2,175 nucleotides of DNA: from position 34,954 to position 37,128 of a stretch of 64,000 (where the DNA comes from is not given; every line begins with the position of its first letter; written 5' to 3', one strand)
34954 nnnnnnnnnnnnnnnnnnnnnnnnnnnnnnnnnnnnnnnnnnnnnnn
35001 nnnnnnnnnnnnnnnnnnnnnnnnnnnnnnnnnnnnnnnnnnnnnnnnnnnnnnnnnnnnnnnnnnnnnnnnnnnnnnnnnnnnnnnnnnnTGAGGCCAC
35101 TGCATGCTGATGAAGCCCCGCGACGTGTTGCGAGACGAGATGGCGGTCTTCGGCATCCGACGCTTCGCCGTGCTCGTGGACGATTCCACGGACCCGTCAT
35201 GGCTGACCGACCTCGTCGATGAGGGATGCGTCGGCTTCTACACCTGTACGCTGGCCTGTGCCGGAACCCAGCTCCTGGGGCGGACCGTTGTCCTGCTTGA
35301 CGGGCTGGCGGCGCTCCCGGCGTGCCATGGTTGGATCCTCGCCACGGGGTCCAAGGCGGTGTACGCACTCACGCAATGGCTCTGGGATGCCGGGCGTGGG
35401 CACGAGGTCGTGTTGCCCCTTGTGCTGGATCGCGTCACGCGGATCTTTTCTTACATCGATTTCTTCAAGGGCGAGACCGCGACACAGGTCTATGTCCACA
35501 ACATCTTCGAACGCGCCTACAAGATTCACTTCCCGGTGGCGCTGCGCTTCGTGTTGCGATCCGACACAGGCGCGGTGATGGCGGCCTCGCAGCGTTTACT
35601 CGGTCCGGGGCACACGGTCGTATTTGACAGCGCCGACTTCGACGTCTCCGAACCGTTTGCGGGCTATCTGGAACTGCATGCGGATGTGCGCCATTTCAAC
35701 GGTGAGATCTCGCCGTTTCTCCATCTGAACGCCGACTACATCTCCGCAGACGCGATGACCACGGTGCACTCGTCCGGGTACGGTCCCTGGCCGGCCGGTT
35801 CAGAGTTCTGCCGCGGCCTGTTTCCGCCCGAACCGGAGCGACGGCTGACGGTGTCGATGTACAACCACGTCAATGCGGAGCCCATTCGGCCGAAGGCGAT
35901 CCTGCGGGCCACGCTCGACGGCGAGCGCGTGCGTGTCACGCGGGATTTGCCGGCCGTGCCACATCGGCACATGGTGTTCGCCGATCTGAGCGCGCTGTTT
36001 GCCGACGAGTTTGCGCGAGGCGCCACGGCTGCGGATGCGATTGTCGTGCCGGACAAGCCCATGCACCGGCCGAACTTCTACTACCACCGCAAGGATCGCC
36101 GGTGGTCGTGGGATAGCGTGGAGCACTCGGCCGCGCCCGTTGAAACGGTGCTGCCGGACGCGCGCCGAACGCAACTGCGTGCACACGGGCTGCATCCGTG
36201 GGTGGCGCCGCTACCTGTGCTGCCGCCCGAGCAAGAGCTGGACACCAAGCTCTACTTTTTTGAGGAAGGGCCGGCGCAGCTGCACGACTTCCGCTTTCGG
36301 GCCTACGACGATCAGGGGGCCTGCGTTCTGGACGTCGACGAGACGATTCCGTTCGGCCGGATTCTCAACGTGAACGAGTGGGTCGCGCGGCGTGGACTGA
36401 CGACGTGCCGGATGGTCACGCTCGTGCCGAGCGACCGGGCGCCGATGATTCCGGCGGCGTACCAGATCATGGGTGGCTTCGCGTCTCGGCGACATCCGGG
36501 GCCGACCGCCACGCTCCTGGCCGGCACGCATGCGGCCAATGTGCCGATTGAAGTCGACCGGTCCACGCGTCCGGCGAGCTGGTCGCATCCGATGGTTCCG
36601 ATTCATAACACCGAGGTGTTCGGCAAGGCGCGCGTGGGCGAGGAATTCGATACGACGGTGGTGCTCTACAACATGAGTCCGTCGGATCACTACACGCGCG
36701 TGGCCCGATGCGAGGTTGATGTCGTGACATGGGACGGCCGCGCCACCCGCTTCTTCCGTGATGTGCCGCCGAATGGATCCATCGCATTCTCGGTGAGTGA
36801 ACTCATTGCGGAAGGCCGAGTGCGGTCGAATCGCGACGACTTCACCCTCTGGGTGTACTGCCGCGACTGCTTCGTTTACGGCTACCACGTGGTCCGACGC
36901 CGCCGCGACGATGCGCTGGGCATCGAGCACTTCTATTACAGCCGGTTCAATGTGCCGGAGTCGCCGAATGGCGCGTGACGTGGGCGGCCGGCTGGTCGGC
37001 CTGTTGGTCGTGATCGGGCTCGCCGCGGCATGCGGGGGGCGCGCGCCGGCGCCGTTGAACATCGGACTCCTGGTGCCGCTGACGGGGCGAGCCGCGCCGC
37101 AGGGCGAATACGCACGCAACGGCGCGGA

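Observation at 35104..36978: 624-aa orphan with internally repeated beta-rich modules directly downstream of the chorismatase-like gene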

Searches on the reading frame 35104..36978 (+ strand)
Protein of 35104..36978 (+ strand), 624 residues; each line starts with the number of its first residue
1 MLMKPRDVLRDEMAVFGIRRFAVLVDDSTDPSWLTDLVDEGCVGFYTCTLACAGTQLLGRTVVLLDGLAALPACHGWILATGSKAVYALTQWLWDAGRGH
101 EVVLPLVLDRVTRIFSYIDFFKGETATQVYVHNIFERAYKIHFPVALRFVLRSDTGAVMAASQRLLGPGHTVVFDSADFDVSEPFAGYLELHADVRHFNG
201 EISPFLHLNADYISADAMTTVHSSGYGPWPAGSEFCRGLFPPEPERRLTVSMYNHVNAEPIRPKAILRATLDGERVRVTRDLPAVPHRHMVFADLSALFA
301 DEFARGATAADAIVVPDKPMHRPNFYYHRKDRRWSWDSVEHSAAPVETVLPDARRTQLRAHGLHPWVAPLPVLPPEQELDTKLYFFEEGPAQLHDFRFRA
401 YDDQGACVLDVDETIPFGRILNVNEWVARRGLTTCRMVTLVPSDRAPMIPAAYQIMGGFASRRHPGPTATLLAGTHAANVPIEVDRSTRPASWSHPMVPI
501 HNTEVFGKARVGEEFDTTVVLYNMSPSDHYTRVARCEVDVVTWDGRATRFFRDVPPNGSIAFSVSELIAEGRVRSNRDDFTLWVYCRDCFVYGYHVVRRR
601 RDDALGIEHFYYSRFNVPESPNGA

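Call 5: search_protein_families(library=pfam, proteins=[window:35104-36978:+], max_evalue=10)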
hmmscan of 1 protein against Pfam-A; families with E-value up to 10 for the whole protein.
window:35104-36978:+ (624 aa): 1 family
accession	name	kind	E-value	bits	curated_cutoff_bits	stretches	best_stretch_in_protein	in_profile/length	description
PF04002.20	RadC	-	0.2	12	22.1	1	84-140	5-61/121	RadC-like JAB domain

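Call 6: search_protein_families(library=ncbifam, proteins=[window:35104-36978:+], max_evalue=10)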
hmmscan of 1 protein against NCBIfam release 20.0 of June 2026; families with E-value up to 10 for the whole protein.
window:35104-36978:+ (624 aa): 0 families

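Call 10: find_homologous_proteins(query=window:35104-36975:+)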
Query window:35104-36975:+ (624 aa): 13 proteins with E <= 0.001 among 8000 candidates.
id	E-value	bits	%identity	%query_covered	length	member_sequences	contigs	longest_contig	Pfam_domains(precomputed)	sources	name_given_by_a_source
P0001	0.0e+0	1470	100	100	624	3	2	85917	-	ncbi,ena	-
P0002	0.0e+0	1090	73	99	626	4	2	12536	-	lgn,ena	-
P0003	0.0e+0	1019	70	99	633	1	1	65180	-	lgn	-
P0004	0.0e+0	1018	70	100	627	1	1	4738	-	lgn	-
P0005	1.1e-270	918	65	98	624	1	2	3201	-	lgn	-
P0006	3.2e-260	884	62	98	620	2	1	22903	-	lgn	-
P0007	1.9e-245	835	61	98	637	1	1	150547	-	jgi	jgi:hypothetical protein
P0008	3.4e-214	732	61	86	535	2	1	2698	-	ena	-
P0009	2.2e-180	620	46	98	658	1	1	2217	-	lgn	-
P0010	2.9e-172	593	46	98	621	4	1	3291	-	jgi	-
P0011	1.9e-165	571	43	98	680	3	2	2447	-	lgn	-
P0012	2.9e-155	537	43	97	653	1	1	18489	-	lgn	-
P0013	9.1e-144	499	38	98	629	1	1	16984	-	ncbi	-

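Call 17: find_encoding_contigs(protein=P0001, flank=10000, max_places=3)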
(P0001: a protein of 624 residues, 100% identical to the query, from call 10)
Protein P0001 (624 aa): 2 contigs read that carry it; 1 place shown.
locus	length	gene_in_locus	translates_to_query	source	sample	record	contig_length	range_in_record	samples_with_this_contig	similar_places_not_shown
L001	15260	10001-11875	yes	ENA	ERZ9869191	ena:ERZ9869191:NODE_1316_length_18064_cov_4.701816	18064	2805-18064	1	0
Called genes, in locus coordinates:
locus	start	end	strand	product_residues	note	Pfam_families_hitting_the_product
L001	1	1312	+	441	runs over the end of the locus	PF16254:DUF4910, PF09940:DUF2172, PF16221:HTH_47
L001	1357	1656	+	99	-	-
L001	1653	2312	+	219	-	PF00551:Formyl_trans_N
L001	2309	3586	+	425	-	PF02812:ELFV_dehydrog_N, PF00208:ELFV_dehydrog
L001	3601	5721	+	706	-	-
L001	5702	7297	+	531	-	PF00501:AMP-binding, PF13193:AMP-binding_C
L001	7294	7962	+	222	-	PF04199:Cyclase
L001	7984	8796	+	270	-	PF02353:CMAS (faint), PF13489:Methyltransf_23, PF13847:Methyltransf_31 (weak), PF08241:Methyltransf_11, PF08242:Methyltransf_12, PF13649:Methyltransf_25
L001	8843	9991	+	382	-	PF01042:Ribonuc_L-PSP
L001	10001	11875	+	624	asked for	-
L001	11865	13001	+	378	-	PF04348:LppC (weak), PF13433:Peripla_BP_5, PF13458:Peripla_BP_6, PF01094:ANF_receptor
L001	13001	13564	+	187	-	-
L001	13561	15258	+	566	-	?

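Call 18: find_encoding_contigs(protein=P0007, flank=10000, max_places=3)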
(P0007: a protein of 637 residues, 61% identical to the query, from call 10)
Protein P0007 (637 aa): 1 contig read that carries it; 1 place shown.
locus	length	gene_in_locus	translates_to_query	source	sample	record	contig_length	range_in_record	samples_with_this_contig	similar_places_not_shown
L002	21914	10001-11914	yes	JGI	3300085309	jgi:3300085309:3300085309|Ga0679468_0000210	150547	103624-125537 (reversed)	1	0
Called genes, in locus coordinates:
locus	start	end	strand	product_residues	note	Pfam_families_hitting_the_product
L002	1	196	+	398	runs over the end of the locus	PF13517:FG-GAP_3, PF22301:AUDH_beta_propeller, PF01839:FG-GAP (weak), PF13517:FG-GAP_3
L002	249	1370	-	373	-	PF01408:GFO_IDH_MocA, PF22725:GFO_IDH_MocA_C3 (weak)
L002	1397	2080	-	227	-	PF06283:ThuA, PF07090:GATase1_like (faint)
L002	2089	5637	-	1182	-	PF06283:ThuA, PF23500:DUF7133, PF00127:Copper-bind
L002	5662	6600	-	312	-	PF04909:Amidohydro_2 (faint)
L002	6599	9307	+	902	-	PF23500:DUF7133, PF13646:HEAT_2 (weak), PF00034:Cytochrom_C (weak), PF13442:Cytochrome_CBB3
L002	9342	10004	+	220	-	PF01042:Ribonuc_L-PSP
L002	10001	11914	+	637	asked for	-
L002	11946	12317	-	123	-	-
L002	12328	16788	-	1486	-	PF00873:ACR_tran, PF02321:OEP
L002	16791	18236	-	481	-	PF25917:BSH_RND, PF25954:Beta-barrel_RND_2, PF25967:RND-MFP_C (weak), PF25975:CzcB_C, PF25989:YknX_C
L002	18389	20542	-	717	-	PF13185:GAF_2, PF01590:GAF, PF13492:GAF_3, PF01590:GAF, PF13185:GAF_2, PF13492:GAF_3, PF00158:Sigma54_activat, PF14532:Sigma54_activ_2, +3 more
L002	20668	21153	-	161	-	-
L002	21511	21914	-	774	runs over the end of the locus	PF04945:YHS, PF19335:HMBD, PF00122:E1-E2_ATPase, PF00702:Hydrolase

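Call 19: find_encoding_contigs(protein=P0013, flank=10000, max_places=3)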
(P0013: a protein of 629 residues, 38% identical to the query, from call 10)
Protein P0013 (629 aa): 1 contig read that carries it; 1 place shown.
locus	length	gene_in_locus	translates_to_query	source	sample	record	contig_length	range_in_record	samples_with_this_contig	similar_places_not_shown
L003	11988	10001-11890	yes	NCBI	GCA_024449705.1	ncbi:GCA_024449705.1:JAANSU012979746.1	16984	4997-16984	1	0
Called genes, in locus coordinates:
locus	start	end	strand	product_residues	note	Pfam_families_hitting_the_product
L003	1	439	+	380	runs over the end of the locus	PF02119:FlgI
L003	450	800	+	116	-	-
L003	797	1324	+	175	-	PF05130:FlgN (weak)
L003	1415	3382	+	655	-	PF00460:Flg_bb_rod (weak), PF22638:FlgK_D1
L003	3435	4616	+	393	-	PF00669:Flagellin_N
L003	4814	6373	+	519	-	PF13432:TPR_16 (faint), PF00515:TPR_1 (faint), PF07719:TPR_2 (faint), PF13414:TPR_11 (faint), PF13424:TPR_12 (faint), PF14559:TPR_19 (weak), PF00534:Glycos_transf_1, PF13692:Glyco_trans_1_4, +1 more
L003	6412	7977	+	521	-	PF00535:Glycos_transf_2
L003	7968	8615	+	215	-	PF13424:TPR_12 (faint), PF13431:TPR_17 (faint), PF14559:TPR_19 (faint), PF21033:RMD1-3 (faint), PF00515:TPR_1 (faint), PF07719:TPR_2 (weak), PF13432:TPR_16 (weak), PF23914:TPR_CcmH_CycH (weak), +3 more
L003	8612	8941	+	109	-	PF05400:FliT (weak)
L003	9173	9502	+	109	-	-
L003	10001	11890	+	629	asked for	-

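Call 20: find_encoding_contigs(protein=P0003, flank=10000, max_places=2)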
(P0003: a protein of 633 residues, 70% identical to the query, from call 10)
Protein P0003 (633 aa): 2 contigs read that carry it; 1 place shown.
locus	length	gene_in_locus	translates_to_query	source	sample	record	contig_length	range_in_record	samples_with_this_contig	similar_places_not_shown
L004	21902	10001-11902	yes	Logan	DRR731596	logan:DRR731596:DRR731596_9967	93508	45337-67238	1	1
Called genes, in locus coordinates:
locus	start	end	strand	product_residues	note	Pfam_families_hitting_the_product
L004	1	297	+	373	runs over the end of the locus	PF13579:Glyco_trans_4_4, PF13439:Glyco_transf_4, PF20706:GT4-conflict (faint), PF00534:Glycos_transf_1, PF13692:Glyco_trans_1_4, PF13524:Glyco_trans_1_2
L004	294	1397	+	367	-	PF00534:Glycos_transf_1, PF13692:Glyco_trans_1_4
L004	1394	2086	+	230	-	-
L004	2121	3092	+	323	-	PF00535:Glycos_transf_2, PF10111:Glyco_tranf_2_2, PF13641:Glyco_tranf_2_3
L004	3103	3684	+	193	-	-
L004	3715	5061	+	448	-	-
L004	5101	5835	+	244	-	PF05401:NodS (weak), PF02353:CMAS (weak), PF01209:Ubie_methyltran (weak), PF13489:Methyltransf_23, PF13847:Methyltransf_31, PF08241:Methyltransf_11, PF08242:Methyltransf_12, PF13649:Methyltransf_25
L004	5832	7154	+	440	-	PF00535:Glycos_transf_2, PF10111:Glyco_tranf_2_2 (weak)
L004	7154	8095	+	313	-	PF13692:Glyco_trans_1_4, PF00534:Glycos_transf_1 (weak)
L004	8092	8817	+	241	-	PF13489:Methyltransf_23, PF08241:Methyltransf_11, PF01209:Ubie_methyltran (weak), PF08242:Methyltransf_12 (weak), PF13649:Methyltransf_25, PF13847:Methyltransf_31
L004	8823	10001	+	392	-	PF01042:Ribonuc_L-PSP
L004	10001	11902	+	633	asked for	-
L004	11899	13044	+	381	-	PF13458:Peripla_BP_6, PF13433:Peripla_BP_5 (weak), PF01094:ANF_receptor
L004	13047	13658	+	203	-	-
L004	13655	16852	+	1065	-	PF09594:GT87, PF07676:PD40 (faint), PF26549:Tricorn_N (weak)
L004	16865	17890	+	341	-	PF04055:Radical_SAM, PF13186:SPASM (weak)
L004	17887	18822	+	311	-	PF00535:Glycos_transf_2, PF10111:Glyco_tranf_2_2 (faint)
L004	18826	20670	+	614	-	PF13522:GATase_6, PF13537:GATase_7, PF00733:Asn_synthase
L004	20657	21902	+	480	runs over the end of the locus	-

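Call 21: find_encoding_contigs(protein=P0006, flank=10000, max_places=2)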
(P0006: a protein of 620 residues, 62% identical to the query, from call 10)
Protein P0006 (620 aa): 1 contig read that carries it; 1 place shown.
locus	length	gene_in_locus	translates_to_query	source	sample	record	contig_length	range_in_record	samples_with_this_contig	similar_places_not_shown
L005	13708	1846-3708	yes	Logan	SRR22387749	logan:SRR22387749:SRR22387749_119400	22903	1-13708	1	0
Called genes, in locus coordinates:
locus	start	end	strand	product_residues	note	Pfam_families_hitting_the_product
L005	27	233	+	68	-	-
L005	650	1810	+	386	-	PF01042:Ribonuc_L-PSP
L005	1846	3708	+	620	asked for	-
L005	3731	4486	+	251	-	PF00106:adh_short, PF01370:Epimerase, PF08659:KR (weak), PF13561:adh_short_C2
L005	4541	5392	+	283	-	PF01261:AP_endonuc_2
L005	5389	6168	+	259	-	PF00106:adh_short, PF08659:KR, PF13561:adh_short_C2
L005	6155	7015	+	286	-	PF00106:adh_short, PF13561:adh_short_C2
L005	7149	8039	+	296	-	PF03102:NeuB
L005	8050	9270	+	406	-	PF02348:CTP_transf_3, PF12804:NTP_transf_3 (faint), PF08282:Hydrolase_3 (weak)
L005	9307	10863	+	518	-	-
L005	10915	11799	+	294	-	PF13489:Methyltransf_23, PF08241:Methyltransf_11, PF13847:Methyltransf_31 (faint)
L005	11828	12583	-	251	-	PF08241:Methyltransf_11 (weak), PF13649:Methyltransf_25 (faint)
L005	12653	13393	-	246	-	PF13489:Methyltransf_23 (weak), PF08242:Methyltransf_12 (weak)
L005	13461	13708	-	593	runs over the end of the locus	PF13489:Methyltransf_23, PF08241:Methyltransf_11, PF08242:Methyltransf_12, PF13649:Methyltransf_25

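Call 22: find_encoding_contigs(protein=P0012, flank=10000, max_places=2)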
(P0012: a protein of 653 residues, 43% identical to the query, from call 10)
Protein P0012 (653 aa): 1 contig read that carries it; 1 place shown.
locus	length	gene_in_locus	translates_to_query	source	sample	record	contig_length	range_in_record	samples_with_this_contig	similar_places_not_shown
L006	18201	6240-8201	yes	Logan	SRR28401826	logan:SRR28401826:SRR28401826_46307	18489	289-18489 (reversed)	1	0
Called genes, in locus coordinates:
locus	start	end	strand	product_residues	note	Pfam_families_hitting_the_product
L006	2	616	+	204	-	?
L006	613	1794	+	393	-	-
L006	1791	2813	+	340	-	PF04007:DUF354, PF13579:Glyco_trans_4_4 (weak)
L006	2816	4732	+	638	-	PF13522:GATase_6, PF13537:GATase_7, PF00733:Asn_synthase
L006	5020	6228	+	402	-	PF01042:Ribonuc_L-PSP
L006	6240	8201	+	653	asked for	-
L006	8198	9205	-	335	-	PF03385:STELLO (weak)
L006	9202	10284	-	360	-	PF13439:Glyco_transf_4, PF20706:GT4-conflict (weak), PF00534:Glycos_transf_1, PF13692:Glyco_trans_1_4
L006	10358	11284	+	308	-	-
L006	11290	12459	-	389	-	PF20706:GT4-conflict (weak), PF00534:Glycos_transf_1, PF13692:Glyco_trans_1_4, PF13524:Glyco_trans_1_2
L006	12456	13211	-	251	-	PF13489:Methyltransf_23, PF01209:Ubie_methyltran (faint), PF13847:Methyltransf_31, PF08241:Methyltransf_11, PF08242:Methyltransf_12, PF13649:Methyltransf_25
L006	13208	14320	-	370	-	PF01041:DegT_DnrJ_EryC1, PF01212:Beta_elim_lyase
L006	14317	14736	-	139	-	-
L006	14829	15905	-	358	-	PF13524:Glyco_trans_1_2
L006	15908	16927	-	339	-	PF03016:Exostosin_GT47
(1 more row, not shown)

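Call 23: find_encoding_contigs(protein=P0002, flank=10000, max_places=2)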
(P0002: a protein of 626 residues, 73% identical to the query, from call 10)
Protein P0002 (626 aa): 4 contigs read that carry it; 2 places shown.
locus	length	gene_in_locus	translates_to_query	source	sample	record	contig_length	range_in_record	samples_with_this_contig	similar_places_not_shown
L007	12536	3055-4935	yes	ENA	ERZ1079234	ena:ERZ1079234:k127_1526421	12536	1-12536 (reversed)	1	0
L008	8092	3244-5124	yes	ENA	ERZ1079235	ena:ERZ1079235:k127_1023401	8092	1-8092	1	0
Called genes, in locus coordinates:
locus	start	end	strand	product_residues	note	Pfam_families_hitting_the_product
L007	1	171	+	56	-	?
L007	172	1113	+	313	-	PF13692:Glyco_trans_1_4, PF00534:Glycos_transf_1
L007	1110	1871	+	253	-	PF05148:Methyltransf_8 (weak), PF13489:Methyltransf_23, PF08242:Methyltransf_12, PF08241:Methyltransf_11, PF01209:Ubie_methyltran, PF13649:Methyltransf_25, PF13847:Methyltransf_31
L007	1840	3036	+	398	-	PF01042:Ribonuc_L-PSP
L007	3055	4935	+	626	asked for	-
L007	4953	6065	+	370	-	PF13433:Peripla_BP_5 (faint), PF13458:Peripla_BP_6, PF01094:ANF_receptor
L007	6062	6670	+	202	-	-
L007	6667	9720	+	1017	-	PF09594:GT87, PF26550:Tricorn_2nd (faint), PF26549:Tricorn_N (weak), PF07676:PD40 (weak)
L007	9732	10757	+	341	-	PF04055:Radical_SAM, PF13186:SPASM (weak)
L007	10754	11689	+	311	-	PF00535:Glycos_transf_2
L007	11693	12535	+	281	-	?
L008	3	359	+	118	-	?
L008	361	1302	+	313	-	PF13692:Glyco_trans_1_4, PF00534:Glycos_transf_1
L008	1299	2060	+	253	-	PF05148:Methyltransf_8 (weak), PF13489:Methyltransf_23, PF08242:Methyltransf_12, PF08241:Methyltransf_11, PF01209:Ubie_methyltran, PF13649:Methyltransf_25, PF13847:Methyltransf_31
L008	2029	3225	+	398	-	PF01042:Ribonuc_L-PSP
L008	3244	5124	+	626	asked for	-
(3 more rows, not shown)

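Call 24: predict_structure(alignment_id=A1)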
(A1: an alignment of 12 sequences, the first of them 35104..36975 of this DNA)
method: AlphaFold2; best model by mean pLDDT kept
length: 624 residues; sequences in the alignment: 12
mean_pLDDT: 87.4   pTM: 0.87
mean pLDDT of the five models: 87.4, 86.9, 84.9, 83.5, 72.1
residues with pLDDT >= 90: 358; 70-90: 213; 50-70: 33; < 50: 20
segments of 3 or more residues with pLDDT < 50: 486-496, 616-624
pLDDT, mean of each block of 10 residues (from residue 1): 87 96 93 84 94 93 94 96 91 95 94 91 93 86 94 95 91 93 92 89 85 90 75 82 86 93 94 91 95 94 90 92 88 81 70 88 87 91 78 91 95 87 94 92 89 81 83 66 51 47 87 95 90 95 91 96 96 93 91 92 91 57 36
secondary structure, 60 per line:
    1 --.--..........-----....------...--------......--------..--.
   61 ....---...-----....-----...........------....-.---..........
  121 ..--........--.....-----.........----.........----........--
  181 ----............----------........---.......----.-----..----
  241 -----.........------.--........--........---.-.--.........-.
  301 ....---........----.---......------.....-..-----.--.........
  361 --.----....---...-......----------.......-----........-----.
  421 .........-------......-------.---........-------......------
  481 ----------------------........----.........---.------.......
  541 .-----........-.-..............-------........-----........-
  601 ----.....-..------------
elements in order: H6-15 E21-24 E42-47 E60-64 E76-79 H85-95 E102-105 E111-122 E125-132 H135-139 E145-153 E158-166 E171-175 E185-196 E207-214 E218-224 E246-254 E264-271 E274-281 E290-294 H295-298 H300-304 E308-315 E324-329 E336-340 H352-360 E368-371 E379-384 E395-401 E407-414 E420-422 H423-429 E437-442 E454-461 E469-474 E503-510 E515-523 E534-541 E547-554 E558-563 H564-571 E579-586 E592-599 E605-609

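Call 29: search_solved_structures(query=A1, max_evalue=10)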
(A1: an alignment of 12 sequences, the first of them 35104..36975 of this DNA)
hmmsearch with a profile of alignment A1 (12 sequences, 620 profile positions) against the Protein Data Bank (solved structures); distinct sequences matched with E-value up to 10: 1.
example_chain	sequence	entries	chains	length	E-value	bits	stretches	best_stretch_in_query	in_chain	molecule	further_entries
9ww9_g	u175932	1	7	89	0.84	11.3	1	16-91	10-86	decoration protein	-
